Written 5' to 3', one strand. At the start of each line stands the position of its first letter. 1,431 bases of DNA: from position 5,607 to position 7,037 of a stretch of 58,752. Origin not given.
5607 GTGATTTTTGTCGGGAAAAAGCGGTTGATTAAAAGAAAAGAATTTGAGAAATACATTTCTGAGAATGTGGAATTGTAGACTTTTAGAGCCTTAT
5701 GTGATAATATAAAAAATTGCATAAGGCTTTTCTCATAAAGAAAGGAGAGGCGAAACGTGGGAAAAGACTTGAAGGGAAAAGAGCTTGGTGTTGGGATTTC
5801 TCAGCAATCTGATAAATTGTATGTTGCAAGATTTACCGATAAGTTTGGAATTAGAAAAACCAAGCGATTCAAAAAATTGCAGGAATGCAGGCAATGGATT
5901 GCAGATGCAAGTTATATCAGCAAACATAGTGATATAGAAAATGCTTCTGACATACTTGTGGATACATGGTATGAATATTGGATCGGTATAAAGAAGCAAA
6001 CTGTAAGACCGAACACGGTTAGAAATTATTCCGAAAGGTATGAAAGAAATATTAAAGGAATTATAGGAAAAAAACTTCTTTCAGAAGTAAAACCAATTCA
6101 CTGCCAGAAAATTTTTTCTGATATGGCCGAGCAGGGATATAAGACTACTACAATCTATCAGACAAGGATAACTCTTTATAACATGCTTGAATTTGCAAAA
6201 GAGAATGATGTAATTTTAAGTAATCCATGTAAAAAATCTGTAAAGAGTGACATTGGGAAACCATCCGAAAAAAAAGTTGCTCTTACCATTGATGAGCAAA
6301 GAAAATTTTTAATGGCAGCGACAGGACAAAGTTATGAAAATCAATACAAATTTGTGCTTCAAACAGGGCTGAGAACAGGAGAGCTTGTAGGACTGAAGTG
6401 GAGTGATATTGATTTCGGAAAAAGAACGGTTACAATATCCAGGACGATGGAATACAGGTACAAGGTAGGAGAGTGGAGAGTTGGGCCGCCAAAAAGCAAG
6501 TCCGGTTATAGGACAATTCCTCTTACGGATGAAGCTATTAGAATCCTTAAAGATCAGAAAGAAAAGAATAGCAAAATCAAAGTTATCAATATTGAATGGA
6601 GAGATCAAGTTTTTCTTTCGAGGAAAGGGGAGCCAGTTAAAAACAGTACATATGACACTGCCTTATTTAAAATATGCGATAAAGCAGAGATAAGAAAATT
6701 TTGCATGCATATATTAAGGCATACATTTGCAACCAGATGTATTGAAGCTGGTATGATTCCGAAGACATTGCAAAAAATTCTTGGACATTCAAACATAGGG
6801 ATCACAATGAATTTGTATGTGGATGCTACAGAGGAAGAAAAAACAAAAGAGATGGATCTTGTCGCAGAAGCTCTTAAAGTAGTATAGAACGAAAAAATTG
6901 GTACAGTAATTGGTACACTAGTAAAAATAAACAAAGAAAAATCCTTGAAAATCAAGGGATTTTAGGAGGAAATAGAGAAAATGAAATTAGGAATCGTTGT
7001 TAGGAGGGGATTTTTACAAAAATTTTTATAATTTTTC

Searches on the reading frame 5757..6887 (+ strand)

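Call 68: search_protein_families(library=phrogs, proteins=[window:5757-6887:+], max_evalue=0.0001)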
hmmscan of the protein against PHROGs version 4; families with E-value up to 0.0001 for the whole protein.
window:5757-6887:+ (376 aa): 6 families
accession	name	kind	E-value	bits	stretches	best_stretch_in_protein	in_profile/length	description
phrog_1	-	integration and excision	1.9e-76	259.6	1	14-372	116-450/611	integrase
phrog_216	-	integration and excision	1.6e-38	133.5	1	137-371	19-238/301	integrase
phrog_7685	-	integration and excision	2.1e-18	67.7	1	243-370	120-236/240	integrase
phrog_7244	-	integration and excision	1.4e-08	35.4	1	62-219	69-224/263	integrase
phrog_34557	-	integration and excision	2.8e-06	28.2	1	200-352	7-162/183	integrase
phrog_7269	-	integration and excision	4.9e-06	27.4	1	315-361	28-73/89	integrase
